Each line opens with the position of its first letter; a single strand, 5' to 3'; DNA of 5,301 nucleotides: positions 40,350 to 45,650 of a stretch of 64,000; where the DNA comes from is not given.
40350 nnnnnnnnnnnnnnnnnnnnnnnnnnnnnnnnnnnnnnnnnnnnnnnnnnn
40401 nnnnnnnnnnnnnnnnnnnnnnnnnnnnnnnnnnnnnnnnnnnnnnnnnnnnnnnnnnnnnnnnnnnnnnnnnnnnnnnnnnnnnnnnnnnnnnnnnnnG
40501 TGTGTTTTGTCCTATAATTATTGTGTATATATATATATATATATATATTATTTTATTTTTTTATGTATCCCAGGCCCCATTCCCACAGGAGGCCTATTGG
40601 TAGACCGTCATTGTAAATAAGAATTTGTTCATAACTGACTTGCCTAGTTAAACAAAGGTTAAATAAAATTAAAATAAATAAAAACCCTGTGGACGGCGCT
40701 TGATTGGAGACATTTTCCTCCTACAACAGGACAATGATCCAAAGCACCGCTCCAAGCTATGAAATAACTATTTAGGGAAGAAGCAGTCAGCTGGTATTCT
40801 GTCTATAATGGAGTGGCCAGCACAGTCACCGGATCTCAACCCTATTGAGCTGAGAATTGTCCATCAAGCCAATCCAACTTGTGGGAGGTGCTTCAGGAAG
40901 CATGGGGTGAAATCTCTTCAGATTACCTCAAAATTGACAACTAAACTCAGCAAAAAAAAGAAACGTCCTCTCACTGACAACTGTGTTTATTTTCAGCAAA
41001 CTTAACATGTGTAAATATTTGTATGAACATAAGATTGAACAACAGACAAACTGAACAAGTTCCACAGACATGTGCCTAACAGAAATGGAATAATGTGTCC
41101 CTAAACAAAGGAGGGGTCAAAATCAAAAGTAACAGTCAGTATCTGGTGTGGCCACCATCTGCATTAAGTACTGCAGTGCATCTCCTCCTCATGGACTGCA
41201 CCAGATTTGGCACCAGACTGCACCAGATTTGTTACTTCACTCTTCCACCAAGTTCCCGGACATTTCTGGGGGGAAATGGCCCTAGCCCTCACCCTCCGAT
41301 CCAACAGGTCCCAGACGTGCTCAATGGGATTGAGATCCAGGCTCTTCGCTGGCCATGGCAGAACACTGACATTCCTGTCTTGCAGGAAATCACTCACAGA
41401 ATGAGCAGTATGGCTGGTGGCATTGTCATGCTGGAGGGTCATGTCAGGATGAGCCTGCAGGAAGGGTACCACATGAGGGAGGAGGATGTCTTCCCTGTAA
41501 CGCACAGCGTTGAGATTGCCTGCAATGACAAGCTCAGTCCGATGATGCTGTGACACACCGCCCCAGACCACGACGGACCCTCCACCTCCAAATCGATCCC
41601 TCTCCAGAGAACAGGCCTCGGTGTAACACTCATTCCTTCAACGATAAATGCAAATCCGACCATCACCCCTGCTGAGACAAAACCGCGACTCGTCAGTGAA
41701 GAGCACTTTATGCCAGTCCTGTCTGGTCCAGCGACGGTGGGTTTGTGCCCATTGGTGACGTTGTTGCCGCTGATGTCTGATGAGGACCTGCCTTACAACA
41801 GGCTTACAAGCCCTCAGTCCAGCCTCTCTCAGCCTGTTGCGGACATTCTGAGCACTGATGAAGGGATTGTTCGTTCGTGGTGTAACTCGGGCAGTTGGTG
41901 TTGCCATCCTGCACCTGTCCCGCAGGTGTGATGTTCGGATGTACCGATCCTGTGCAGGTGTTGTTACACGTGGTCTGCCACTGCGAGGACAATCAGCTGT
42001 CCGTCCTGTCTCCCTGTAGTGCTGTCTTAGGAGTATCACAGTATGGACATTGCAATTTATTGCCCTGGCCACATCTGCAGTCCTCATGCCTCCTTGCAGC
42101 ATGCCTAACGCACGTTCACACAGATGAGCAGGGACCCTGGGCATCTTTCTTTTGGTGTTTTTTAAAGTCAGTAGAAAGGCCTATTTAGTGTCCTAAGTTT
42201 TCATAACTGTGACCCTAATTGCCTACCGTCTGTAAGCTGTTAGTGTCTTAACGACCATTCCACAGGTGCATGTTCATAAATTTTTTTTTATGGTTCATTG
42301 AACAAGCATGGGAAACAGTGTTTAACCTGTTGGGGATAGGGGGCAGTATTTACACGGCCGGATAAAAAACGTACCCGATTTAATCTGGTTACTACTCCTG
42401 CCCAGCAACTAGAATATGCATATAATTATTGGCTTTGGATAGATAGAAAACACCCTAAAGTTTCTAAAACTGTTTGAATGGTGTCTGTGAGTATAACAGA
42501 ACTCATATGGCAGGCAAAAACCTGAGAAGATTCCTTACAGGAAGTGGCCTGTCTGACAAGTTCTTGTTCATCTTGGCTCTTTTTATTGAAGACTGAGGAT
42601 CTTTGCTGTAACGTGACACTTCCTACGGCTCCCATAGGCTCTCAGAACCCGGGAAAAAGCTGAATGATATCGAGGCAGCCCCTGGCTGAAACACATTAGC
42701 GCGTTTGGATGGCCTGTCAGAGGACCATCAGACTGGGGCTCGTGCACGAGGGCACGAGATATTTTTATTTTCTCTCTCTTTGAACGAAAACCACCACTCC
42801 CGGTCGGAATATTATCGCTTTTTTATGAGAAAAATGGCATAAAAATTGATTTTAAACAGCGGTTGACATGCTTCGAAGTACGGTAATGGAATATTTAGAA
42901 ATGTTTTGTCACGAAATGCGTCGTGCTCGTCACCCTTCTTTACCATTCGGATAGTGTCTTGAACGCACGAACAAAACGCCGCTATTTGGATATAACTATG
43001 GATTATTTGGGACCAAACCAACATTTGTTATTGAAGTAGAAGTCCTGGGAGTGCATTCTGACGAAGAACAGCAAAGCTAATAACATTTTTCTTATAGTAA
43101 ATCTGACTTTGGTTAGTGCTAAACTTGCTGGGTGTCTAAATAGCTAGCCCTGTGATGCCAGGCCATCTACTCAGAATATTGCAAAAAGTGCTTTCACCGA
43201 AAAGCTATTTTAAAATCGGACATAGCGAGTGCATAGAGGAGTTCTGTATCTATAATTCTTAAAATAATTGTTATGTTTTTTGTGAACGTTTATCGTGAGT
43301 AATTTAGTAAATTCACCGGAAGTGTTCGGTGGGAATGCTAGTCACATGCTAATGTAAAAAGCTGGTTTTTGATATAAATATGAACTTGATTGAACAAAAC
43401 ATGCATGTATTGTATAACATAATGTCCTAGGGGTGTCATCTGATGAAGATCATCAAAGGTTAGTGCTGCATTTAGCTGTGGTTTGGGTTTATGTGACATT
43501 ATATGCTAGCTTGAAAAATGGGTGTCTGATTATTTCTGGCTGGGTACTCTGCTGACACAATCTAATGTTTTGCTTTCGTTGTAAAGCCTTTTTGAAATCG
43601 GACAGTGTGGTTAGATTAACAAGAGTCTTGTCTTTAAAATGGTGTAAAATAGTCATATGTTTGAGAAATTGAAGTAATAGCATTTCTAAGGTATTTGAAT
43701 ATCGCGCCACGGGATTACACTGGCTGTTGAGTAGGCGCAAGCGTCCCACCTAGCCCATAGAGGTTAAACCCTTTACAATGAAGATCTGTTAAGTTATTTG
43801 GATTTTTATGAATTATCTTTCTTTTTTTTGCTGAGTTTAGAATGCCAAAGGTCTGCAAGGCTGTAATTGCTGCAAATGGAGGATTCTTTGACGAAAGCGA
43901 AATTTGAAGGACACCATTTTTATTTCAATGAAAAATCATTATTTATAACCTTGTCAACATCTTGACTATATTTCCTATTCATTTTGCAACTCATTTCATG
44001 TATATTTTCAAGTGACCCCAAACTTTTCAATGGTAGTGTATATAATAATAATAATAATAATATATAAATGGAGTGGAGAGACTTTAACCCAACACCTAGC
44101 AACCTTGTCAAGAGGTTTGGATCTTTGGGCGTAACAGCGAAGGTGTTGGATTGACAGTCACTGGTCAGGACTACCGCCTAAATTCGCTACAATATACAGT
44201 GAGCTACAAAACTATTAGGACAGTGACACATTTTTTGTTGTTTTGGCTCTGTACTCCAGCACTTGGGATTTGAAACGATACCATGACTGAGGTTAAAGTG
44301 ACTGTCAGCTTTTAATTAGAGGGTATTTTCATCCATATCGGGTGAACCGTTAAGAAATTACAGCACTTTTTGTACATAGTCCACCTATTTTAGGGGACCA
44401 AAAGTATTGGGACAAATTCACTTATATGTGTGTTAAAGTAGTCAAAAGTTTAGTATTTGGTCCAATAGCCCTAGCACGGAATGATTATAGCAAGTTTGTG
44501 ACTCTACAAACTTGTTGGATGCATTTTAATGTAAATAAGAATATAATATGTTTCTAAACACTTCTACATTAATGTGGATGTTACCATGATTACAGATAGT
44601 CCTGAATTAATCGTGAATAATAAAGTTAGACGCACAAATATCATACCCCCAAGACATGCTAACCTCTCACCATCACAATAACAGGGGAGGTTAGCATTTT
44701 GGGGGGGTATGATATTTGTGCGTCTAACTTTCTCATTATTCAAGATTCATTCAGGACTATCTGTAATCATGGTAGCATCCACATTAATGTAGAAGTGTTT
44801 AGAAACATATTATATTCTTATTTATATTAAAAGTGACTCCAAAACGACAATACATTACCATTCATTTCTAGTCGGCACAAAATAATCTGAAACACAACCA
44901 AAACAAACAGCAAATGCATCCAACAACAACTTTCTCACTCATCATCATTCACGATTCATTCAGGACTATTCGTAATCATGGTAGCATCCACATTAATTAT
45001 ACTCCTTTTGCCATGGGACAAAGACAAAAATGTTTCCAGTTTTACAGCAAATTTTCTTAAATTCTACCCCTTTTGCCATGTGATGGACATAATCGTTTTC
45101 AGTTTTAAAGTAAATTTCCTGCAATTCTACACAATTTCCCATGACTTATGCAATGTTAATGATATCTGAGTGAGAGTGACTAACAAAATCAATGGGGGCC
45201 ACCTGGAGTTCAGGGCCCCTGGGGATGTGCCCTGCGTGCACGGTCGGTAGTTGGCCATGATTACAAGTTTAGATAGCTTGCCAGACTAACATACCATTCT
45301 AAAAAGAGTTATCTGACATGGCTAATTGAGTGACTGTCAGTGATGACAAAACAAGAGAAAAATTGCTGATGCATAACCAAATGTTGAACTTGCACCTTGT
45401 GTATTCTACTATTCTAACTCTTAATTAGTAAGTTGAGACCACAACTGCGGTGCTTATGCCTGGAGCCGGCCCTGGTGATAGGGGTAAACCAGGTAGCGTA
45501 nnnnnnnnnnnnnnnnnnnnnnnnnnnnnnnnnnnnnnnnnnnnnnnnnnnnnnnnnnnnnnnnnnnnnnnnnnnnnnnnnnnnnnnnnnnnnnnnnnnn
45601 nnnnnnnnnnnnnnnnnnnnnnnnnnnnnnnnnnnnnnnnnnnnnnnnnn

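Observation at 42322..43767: A second TTAA-target MITE family inserted into a Tc1 element, with a precisely reconstructable empty site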

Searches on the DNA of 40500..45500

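Call 36: search_rna_families(source=window, start=40500, end=45500, threshold=evalue, max_evalue=1)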
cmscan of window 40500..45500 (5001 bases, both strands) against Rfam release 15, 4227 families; matches with E-value up to 1: 3.
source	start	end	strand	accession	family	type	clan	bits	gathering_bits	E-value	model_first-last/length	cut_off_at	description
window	44625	44728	-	RF03510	mir-3660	Gene; miRNA;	-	26.3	70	0.04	1-82/82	no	mir-3660 microRNA precursor family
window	45002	45023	-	RF03156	L31-Firmicutes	Cis-reg; leader;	CL00118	19.7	33.3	0.98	1-32/32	no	L31-Firmicutes ribosomal protein leader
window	40528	40622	-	RF02350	psRNA6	Gene; sRNA;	-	15.3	60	0.44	1-333/333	no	Nitrosomonas sRNA psRNA6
